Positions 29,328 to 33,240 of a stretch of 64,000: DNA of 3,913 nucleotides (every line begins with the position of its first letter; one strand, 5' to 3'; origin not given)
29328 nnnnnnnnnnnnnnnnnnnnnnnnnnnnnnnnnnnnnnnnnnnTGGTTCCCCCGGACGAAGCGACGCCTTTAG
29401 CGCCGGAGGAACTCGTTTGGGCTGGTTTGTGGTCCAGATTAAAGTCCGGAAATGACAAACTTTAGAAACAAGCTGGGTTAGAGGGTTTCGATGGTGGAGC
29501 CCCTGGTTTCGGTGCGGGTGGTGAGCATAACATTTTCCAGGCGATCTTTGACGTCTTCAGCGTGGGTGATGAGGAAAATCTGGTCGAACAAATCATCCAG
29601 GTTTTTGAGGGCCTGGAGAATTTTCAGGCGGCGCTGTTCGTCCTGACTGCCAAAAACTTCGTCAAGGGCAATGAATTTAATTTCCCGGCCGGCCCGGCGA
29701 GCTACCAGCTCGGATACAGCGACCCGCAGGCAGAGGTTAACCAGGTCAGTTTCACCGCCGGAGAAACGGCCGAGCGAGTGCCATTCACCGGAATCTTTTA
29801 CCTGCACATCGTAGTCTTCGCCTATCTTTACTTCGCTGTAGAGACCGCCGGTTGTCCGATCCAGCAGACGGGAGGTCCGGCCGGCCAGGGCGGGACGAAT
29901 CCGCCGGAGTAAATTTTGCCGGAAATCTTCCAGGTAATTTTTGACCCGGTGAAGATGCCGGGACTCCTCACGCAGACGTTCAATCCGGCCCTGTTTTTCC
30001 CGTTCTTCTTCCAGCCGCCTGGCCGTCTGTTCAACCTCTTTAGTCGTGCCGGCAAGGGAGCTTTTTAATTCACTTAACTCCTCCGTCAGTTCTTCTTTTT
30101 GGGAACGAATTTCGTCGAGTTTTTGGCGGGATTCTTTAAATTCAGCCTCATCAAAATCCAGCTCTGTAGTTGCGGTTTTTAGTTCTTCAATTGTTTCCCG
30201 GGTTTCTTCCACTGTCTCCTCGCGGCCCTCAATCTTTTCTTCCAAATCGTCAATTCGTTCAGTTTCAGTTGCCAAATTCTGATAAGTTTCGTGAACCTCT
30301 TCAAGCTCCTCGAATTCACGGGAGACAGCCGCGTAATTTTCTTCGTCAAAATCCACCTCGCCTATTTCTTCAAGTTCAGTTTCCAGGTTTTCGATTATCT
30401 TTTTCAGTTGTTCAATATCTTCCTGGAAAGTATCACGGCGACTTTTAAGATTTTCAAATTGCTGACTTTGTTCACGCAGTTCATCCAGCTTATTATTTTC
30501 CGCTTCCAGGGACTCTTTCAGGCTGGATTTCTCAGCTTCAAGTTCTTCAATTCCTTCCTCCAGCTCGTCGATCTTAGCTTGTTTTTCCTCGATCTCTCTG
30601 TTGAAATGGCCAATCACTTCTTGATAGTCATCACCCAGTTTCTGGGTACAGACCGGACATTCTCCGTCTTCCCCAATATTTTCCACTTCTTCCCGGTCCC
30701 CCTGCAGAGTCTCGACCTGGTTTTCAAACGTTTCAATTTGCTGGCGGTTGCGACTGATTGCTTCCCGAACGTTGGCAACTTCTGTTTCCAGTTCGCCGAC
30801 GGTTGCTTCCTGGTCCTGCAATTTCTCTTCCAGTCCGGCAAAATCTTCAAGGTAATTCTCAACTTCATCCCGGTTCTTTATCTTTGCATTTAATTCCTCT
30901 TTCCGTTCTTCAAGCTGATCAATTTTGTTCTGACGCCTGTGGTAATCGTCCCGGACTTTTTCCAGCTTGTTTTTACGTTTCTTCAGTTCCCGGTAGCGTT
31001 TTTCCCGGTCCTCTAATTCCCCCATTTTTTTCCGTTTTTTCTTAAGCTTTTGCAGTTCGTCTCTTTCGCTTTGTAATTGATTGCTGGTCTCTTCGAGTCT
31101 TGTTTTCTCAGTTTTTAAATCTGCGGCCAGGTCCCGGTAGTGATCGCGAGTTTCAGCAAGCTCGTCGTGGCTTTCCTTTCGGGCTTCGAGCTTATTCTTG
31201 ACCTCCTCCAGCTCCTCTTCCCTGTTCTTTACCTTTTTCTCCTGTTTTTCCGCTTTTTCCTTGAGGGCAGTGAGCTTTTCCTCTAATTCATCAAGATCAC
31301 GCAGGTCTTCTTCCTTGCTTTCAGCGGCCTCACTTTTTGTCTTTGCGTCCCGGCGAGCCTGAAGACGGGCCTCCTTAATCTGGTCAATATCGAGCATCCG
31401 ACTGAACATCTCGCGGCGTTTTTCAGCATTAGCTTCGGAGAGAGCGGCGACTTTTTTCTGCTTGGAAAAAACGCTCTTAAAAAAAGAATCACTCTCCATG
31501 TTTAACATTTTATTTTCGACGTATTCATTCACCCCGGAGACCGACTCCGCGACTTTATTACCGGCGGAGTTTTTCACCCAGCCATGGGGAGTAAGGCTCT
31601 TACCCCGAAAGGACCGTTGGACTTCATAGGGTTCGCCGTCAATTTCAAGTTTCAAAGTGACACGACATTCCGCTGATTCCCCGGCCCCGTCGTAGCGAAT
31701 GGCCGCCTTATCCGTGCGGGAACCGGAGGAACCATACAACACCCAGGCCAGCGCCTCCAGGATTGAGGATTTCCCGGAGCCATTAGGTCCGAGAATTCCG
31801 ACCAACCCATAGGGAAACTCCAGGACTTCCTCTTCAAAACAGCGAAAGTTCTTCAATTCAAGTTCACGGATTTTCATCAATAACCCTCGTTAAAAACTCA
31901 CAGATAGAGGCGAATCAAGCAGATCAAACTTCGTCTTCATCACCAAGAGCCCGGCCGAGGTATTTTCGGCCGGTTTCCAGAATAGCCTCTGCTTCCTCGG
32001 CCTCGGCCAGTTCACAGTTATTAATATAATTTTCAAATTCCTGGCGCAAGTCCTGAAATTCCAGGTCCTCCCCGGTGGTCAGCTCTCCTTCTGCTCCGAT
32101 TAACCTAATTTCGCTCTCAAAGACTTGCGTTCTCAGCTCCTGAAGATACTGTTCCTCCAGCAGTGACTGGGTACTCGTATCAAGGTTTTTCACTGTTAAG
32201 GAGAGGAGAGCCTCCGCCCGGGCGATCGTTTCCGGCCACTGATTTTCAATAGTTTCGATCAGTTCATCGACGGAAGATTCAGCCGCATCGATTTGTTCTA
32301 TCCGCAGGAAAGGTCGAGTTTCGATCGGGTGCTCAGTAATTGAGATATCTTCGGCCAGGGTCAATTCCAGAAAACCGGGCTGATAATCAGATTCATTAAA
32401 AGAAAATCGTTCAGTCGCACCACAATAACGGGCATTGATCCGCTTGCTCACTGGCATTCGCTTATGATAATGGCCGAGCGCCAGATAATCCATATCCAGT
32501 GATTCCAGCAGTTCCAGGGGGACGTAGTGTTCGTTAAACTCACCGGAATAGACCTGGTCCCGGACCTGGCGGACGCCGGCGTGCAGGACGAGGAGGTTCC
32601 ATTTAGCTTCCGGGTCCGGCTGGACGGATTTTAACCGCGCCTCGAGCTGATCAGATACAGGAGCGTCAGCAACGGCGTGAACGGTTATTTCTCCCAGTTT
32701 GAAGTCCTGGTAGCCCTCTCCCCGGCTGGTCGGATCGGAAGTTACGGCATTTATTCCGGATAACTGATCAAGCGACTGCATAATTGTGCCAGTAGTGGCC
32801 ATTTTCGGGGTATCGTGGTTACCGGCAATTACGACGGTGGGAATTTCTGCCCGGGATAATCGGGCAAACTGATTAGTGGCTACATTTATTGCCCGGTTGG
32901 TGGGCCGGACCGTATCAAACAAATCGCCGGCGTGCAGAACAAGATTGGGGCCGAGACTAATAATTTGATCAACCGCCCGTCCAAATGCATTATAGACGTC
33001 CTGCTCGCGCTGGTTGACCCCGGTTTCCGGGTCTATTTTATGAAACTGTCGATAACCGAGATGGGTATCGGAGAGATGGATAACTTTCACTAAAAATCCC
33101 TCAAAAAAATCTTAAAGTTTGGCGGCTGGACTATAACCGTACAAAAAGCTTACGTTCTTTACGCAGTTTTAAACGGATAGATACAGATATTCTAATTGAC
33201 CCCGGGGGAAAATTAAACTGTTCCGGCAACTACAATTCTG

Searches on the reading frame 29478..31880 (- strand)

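Call 45: search_protein_families(library=pfam, proteins=[window:29478-31880:-], max_evalue=0.00001)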
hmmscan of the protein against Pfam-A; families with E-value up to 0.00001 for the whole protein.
window:29478-31880:- (800 aa): 7 families
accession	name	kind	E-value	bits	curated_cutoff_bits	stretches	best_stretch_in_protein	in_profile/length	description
PF13476.12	AAA_23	-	2.3e-27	97.4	27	1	6-236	1-198/201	AAA domain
PF13175.12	AAA_15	-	2.1e-13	51.1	32.1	1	2-358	1-250/374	AAA ATPase domain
PF13166.12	AAA_13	-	1.8e-09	37.3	36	0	403-624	252-468/713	AAA domain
PF13558.12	SbcC_Walker_B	-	1.5e-08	35.2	27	1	690-759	12-89/90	SbcC/RAD50-like, Walker B motif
PF13514.12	AAA_27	-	2e-08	34.5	22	1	2-139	1-124/206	AAA domain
PF13555.12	AAA_29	-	1.5e-07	31.4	27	1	5-60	2-58/61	P-loop containing region of AAA domain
PF04108.17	ATG17_like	-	3.9e-07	30.3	43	1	232-552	49-324/355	Autophagy protein ATG17-like domain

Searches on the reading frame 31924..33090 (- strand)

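Call 45: search_protein_families(library=pfam, proteins=[window:31924-33090:-], max_evalue=0.00001)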
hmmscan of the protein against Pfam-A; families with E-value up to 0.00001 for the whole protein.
window:31924-33090:- (388 aa): 2 families
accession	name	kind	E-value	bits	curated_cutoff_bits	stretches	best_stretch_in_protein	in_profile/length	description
PF00149.33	Metallophos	-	1.2e-15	58.9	21.5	1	1-210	1-190/191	Calcineurin-like phosphoesterase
PF12850.12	Metallophos_2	-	5.4e-07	30.2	27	1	1-211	1-119/154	Calcineurin-like phosphoesterase superfamily domain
